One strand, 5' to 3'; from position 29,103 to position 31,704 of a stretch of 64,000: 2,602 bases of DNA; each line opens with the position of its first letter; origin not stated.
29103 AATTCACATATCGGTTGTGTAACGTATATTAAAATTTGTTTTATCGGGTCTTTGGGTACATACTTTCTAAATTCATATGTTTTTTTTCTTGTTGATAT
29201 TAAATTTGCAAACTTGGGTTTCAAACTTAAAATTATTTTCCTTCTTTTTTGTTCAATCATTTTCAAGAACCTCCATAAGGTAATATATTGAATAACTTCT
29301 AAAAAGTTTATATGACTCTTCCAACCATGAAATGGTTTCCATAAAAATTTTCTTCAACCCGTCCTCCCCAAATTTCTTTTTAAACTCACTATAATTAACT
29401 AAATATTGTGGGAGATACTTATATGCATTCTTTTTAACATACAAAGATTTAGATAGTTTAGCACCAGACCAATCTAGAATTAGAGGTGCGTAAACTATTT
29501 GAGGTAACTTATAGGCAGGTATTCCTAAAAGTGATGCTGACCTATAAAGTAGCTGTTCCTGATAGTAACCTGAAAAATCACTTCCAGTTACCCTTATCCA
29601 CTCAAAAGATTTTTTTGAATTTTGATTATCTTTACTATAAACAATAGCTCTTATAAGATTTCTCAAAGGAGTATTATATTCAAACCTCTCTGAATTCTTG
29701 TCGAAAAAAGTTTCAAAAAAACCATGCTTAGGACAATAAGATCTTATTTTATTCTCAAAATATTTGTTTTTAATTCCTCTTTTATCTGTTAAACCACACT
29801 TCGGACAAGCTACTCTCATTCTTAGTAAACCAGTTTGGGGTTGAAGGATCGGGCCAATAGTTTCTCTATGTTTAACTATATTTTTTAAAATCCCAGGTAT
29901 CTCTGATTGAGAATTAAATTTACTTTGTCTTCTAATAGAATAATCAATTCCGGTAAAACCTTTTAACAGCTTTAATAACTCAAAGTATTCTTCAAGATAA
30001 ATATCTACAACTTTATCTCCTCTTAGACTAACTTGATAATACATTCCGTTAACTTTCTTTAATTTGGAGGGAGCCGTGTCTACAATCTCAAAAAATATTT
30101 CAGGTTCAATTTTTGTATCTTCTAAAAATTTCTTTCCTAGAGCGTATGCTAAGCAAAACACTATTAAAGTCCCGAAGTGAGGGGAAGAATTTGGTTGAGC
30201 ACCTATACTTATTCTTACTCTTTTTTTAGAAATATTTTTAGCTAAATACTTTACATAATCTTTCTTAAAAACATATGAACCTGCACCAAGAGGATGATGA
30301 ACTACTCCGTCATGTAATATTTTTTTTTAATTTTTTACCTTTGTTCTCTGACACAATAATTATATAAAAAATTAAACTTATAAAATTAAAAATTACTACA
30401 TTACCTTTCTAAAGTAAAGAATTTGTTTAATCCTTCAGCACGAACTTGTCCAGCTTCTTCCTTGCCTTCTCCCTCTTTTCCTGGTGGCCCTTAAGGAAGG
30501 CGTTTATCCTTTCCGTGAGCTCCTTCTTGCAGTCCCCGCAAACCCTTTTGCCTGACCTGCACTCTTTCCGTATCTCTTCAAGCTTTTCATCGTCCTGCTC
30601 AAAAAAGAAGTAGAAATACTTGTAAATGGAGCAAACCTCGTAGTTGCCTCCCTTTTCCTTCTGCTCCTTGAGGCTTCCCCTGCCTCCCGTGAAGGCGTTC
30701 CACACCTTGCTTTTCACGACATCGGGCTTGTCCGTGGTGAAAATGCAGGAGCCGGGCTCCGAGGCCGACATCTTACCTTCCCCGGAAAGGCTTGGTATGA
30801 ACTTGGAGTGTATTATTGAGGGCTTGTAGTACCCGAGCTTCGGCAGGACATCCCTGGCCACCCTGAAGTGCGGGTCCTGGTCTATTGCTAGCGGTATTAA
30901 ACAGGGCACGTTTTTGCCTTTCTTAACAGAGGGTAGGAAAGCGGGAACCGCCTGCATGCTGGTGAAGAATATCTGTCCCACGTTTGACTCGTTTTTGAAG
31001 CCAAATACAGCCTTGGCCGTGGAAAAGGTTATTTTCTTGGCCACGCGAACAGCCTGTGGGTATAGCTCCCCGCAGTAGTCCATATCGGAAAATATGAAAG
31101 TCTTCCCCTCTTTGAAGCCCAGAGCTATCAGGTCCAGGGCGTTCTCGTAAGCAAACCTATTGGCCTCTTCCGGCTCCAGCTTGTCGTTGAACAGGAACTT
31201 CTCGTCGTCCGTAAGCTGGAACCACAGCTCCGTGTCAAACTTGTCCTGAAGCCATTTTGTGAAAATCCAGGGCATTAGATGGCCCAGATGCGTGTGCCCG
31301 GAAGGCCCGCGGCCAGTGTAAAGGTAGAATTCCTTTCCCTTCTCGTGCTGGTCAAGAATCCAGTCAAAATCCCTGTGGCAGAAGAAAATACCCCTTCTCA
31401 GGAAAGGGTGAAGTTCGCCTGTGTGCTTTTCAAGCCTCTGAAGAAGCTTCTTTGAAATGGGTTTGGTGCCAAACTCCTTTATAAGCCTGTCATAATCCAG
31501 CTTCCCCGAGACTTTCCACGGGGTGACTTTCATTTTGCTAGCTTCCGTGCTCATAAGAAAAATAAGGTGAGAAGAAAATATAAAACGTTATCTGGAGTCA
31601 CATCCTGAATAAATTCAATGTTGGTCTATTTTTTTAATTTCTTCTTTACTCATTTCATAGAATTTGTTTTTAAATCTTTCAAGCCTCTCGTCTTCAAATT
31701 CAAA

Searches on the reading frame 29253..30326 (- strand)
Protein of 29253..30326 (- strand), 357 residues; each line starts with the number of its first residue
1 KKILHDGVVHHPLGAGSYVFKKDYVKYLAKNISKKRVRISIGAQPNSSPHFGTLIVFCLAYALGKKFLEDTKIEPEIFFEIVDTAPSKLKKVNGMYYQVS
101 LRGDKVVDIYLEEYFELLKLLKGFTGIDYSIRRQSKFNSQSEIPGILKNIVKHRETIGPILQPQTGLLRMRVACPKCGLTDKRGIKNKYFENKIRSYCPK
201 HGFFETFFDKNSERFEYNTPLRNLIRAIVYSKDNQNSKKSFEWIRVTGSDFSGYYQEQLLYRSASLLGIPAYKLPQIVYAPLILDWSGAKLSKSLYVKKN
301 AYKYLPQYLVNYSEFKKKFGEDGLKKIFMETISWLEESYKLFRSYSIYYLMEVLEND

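Call 35: search_protein_families(library=pfam, proteins=[window:29253-30326:-], max_evalue=0.001)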
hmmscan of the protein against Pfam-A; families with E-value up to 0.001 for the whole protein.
window:29253-30326:- (357 aa): 0 families

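Call 49: search_protein_representatives(protein=window:29253-30326:-)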
Query: 357 residues. Proteins with E-value up to 0.001 (for the whole library): 390; up to 1e-10: 260; up to 1e-30: 111. The best 150 are listed.
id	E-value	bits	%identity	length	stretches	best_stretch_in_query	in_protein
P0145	5.9e-144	496.1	60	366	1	3-354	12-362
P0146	4.5e-113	394.5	52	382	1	2-351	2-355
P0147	8.1e-93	327.9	46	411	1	1-354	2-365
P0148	7.3e-92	324.7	61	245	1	119-355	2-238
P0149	4.8e-91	322.1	44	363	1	9-352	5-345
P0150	8.9e-89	314.6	58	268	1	4-250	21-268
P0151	7.2e-81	288.6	37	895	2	17-352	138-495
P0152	1.6e-77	277.6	47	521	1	5-353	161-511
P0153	1.8e-73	264.3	37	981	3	34-353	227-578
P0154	8.1e-73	262.1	45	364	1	2-350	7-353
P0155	1.2e-72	261.5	43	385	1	3-354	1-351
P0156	5.0e-71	256.2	34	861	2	37-346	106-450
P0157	2.5e-70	253.9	42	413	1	2-353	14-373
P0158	1.3e-68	248.3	43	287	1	4-285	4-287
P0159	1.4e-67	244.9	40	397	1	3-355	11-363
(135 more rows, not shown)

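Call 80: search_solved_structures(query=A3, max_evalue=1)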
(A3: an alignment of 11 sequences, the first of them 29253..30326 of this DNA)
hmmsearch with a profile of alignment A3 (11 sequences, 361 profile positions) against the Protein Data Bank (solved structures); distinct sequences matched with E-value up to 1: 6.
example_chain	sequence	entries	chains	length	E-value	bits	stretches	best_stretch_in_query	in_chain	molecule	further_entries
3ma9_A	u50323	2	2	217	0.0025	20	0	106-171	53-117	Transmembrane glycoprotein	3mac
2cmr_A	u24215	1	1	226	0.003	19.8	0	106-171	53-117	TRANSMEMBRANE GLYCOPROTEIN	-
2xra_A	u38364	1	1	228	0.0031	19.7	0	106-171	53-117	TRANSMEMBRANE PROTEIN GP41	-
7qep_C6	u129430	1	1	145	0.29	13.2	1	192-262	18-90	40S RIBOSOMAL PROTEIN S16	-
6maf_A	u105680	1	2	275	0.38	12.8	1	201-296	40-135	BbvCI endonuclease subunit 1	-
1irx_A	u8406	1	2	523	0.97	11.5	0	27-75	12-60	lysyl-tRNA synthetase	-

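Call 81: search_protein_families(library=ncbifam, proteins=[window:29253-30326:-], max_evalue=0.001)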
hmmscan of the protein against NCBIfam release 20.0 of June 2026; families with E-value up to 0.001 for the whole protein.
window:29253-30326:- (357 aa): 0 families

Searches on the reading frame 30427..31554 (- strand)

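Call 81: search_protein_families(library=ncbifam, proteins=[window:30427-31554:-], max_evalue=0.001)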
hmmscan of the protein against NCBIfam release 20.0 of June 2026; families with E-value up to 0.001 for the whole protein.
window:30427-31554:- (375 aa): 8 families
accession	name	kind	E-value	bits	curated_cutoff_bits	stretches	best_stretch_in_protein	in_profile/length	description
NF008927.0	PRK12285.1-4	equivalog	1.2e-159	531.5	478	1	6-374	4-372/385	tryptophan--tRNA ligase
NF008924.0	PRK12285.1-1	equivalog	1.1e-142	475.8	644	1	7-372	4-366/381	tryptophan--tRNA ligase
NF008925.0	PRK12285.1-2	equivalog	2.4e-88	296.6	451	1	9-372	1-361/365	tryptophan--tRNA ligase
TIGR00233.1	trpS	equivalog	3.4e-84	282.9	176.75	1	74-373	1-305/328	tryptophan--tRNA ligase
NF008926.0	PRK12285.1-3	equivalog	1.9e-81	274.2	320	2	240-371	297-427/429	tryptophan--tRNA ligase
NF008928.0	PRK12285.1-5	equivalog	8.9e-57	192.8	891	2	240-370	388-518/530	tryptophan--tRNA ligase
NF006330.0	PRK08560.1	equivalog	3.9e-20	72.2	220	1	70-317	27-270/342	tyrosine--tRNA ligase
NF008922.0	PRK12283.1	equivalog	4.6e-08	32.4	572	1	253-366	258-364/400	tryptophan--tRNA ligase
